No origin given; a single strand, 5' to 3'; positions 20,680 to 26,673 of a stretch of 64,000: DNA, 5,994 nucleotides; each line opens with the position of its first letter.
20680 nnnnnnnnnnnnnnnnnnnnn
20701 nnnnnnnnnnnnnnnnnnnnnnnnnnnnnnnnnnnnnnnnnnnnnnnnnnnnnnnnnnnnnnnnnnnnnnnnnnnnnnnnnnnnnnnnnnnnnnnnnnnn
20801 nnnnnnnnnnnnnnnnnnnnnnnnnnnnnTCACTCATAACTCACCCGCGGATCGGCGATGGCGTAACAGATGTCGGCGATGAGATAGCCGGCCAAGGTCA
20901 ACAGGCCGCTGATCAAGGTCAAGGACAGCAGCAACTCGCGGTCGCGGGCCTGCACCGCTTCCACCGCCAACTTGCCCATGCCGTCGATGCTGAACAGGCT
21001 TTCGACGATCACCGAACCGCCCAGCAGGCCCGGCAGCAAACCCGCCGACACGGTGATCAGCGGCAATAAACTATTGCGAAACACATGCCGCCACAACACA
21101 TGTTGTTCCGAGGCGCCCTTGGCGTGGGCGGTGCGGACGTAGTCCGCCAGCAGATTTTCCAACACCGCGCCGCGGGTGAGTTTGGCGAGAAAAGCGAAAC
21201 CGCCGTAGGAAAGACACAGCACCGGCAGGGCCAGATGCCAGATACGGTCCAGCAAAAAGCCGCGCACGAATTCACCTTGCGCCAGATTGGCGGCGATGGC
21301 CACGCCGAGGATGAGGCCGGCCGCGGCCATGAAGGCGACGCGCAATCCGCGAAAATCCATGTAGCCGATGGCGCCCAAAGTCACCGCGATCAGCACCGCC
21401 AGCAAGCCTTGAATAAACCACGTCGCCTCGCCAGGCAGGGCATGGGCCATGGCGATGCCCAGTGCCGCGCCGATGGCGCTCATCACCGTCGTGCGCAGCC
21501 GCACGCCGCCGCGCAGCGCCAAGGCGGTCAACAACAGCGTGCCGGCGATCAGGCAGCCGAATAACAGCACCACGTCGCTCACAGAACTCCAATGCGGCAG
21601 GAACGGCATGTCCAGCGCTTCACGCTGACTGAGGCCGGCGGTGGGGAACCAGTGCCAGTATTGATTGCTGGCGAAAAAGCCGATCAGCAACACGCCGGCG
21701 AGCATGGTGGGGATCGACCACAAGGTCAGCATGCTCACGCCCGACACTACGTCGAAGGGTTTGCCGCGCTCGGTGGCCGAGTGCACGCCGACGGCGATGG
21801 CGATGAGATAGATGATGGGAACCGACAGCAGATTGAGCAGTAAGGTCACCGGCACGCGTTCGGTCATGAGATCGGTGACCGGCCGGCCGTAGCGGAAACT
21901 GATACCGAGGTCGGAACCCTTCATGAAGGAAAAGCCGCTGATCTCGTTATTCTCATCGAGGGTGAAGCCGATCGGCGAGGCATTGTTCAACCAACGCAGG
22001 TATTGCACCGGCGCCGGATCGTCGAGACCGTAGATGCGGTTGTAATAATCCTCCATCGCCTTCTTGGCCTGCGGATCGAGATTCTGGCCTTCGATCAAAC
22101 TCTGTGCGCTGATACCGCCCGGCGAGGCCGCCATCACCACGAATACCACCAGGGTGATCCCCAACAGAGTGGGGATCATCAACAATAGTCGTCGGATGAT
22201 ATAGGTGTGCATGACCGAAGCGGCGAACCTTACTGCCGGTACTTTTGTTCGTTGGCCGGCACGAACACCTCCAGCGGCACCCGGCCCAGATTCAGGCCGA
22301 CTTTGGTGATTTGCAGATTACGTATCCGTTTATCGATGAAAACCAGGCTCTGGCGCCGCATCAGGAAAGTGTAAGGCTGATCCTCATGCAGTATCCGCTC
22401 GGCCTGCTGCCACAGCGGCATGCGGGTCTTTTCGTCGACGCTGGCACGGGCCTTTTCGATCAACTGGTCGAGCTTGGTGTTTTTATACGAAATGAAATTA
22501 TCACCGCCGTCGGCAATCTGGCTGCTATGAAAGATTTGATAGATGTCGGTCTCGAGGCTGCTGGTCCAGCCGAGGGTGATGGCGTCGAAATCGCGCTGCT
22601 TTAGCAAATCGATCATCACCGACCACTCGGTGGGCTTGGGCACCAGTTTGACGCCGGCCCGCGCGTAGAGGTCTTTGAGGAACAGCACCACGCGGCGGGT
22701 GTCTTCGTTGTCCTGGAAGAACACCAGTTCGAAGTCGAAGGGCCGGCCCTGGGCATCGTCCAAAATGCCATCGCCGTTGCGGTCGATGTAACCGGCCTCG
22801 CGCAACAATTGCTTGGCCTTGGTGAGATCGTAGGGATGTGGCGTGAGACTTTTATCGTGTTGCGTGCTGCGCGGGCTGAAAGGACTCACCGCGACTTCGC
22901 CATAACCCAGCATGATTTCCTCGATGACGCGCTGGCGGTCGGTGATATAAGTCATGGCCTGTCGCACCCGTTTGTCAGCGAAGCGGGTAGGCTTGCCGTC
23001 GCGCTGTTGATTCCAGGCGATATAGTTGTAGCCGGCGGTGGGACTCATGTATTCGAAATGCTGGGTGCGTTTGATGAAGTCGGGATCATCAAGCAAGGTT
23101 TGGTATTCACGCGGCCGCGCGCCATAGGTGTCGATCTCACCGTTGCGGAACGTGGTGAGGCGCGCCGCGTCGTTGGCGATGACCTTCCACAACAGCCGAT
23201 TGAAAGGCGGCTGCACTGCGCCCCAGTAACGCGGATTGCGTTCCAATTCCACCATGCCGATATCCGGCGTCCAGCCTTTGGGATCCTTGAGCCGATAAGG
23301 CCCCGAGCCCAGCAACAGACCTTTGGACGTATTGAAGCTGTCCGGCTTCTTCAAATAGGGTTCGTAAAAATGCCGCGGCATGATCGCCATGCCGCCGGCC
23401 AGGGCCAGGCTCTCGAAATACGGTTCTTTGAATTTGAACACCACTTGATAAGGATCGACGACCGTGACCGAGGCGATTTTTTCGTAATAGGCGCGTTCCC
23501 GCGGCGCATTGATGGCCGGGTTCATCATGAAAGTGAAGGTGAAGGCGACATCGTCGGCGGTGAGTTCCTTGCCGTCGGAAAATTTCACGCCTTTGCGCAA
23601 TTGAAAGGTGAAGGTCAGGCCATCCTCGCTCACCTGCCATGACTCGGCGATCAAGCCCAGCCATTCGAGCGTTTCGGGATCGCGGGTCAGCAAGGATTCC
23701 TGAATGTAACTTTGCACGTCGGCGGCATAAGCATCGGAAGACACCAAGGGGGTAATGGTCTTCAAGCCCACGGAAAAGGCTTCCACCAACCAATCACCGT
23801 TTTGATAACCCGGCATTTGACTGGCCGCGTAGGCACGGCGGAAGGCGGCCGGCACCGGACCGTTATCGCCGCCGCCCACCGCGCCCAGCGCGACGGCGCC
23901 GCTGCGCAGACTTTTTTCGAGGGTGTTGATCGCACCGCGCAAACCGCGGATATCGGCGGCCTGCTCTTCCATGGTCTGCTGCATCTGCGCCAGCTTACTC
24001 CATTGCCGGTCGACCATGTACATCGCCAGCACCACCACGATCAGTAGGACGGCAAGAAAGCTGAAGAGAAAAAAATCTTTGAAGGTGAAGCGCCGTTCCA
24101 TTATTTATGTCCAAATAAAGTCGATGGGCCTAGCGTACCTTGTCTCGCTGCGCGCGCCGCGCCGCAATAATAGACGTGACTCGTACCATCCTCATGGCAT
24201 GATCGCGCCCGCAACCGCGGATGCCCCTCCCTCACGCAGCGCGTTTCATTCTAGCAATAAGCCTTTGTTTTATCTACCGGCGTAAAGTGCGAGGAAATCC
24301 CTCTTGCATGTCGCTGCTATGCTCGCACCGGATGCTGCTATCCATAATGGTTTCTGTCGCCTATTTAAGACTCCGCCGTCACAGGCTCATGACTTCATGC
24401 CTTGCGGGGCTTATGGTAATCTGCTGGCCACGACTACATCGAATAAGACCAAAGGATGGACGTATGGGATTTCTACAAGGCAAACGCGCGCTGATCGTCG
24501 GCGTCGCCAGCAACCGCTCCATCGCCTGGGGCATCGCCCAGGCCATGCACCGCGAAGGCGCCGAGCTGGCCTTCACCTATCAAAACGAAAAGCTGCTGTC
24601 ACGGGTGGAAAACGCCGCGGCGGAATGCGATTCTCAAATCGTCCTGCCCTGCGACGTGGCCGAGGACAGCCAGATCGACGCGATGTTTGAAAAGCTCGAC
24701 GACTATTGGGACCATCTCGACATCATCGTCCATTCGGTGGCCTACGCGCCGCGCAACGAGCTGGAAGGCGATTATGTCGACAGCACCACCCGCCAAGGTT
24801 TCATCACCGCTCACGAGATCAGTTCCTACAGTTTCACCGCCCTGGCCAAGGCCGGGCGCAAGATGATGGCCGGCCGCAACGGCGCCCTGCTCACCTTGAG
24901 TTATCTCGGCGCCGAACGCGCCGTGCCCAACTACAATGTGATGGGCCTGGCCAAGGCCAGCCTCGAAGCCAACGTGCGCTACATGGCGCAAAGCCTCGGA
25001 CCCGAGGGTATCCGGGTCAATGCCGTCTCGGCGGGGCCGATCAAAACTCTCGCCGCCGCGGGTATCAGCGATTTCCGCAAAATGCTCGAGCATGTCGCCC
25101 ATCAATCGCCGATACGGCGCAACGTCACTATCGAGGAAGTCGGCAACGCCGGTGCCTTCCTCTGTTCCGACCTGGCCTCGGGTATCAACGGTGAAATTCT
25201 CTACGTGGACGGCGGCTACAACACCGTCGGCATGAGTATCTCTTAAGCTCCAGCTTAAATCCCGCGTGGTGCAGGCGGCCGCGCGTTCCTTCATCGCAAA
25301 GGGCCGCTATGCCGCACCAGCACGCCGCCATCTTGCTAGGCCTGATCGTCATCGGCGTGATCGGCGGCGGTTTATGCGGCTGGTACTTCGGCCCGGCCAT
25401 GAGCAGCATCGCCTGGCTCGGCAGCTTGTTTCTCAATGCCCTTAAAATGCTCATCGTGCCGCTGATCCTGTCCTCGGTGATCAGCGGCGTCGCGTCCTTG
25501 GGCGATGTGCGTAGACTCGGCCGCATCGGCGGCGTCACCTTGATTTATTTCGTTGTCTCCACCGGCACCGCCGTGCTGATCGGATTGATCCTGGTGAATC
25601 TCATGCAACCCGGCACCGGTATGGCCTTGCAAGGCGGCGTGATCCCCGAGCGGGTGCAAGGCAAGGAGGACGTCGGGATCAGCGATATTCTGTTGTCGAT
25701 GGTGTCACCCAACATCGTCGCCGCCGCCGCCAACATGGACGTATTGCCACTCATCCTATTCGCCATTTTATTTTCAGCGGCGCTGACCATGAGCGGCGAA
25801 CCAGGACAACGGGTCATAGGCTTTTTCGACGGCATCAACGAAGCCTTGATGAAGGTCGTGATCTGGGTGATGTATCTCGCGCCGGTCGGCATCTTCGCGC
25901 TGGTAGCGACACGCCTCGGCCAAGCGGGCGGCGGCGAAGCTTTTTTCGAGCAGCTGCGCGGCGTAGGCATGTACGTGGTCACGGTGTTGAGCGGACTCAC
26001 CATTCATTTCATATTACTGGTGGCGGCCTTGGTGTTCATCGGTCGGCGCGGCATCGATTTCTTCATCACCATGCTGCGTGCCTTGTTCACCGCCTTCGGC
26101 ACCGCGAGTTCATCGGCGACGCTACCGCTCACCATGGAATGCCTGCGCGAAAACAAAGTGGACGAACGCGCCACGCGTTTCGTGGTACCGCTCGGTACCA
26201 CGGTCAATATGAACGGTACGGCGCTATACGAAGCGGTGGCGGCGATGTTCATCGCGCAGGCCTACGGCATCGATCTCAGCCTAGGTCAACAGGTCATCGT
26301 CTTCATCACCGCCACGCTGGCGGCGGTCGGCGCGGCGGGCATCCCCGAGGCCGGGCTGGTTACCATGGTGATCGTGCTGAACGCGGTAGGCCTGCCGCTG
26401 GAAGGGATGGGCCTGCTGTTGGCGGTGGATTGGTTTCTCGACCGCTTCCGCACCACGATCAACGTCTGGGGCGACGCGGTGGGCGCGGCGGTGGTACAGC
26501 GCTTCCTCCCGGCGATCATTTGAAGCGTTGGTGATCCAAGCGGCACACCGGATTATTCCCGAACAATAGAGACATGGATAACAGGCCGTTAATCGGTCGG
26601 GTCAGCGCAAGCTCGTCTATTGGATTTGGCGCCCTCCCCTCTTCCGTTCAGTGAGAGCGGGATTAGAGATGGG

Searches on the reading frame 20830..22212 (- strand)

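Call 56: search_protein_families(library=pfam, proteins=[window:20830-22212:-], max_evalue=0.001)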
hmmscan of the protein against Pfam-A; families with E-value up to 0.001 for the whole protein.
window:20830-22212:- (460 aa): 2 families
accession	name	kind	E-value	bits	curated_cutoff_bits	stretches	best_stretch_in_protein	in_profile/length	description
PF00528.27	BPD_transp_1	-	1.7e-25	90.2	26.4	1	307-458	43-183/184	Binding-protein-dependent transport system inner membrane component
PF19300.4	BPD_transp_1_N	-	2.3e-08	34.6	23.8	1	1-126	1-113/114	Binding-prot-dependent transport system membrane comp, N-term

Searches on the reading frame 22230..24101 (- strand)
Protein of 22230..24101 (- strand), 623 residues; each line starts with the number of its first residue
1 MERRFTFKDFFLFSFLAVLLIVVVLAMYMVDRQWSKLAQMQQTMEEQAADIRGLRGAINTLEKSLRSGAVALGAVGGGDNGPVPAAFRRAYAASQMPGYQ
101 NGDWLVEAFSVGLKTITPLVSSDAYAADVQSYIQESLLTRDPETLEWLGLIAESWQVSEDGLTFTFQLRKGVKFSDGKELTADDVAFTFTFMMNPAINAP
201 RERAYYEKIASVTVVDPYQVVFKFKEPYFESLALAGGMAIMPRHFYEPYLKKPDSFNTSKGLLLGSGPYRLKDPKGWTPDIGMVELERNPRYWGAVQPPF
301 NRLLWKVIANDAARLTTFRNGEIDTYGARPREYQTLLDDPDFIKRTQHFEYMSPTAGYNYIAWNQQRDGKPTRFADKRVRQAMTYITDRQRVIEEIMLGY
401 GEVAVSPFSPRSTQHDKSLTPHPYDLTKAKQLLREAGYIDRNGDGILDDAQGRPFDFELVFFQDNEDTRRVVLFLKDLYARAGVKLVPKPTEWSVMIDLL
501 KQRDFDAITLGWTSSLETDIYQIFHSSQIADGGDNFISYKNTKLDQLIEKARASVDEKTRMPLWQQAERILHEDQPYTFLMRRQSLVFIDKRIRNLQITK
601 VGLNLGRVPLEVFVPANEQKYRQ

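Call 56: search_protein_families(library=pfam, proteins=[window:22230-24101:-], max_evalue=0.001)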
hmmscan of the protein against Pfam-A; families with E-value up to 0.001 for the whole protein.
window:22230-24101:- (623 aa): 1 family
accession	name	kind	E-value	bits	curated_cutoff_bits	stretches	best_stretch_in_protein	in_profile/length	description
PF00496.27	SBP_bac_5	-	1.2e-85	288.3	32.4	1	150-517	5-351/368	Bacterial extracellular solute-binding proteins, family 5 Middle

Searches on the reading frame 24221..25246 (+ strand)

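Call 20: search_protein_families(library=pfam, proteins=[window:24221-25246:+], max_evalue=0.001)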
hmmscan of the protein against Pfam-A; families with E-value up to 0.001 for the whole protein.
window:24221-25246:+ (341 aa): 2 families
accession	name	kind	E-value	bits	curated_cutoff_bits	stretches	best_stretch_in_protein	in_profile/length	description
PF13561.12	adh_short_C2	-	5.3e-90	301.6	27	1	94-334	1-236/236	Enoyl-(Acyl carrier protein) reductase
PF00106.31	adh_short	-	4.3e-18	65.9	26.6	1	89-282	2-190/195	short chain dehydrogenase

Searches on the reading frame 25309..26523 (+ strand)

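Call 20: search_protein_families(library=pfam, proteins=[window:25309-26523:+], max_evalue=0.001)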
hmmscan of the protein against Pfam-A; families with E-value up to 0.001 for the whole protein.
window:25309-26523:+ (404 aa): 1 family
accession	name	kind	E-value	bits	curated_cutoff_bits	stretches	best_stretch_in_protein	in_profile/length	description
PF00375.23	SDF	-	3.9e-125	418.3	27.9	1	10-398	2-386/387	Sodium:dicarboxylate symporter family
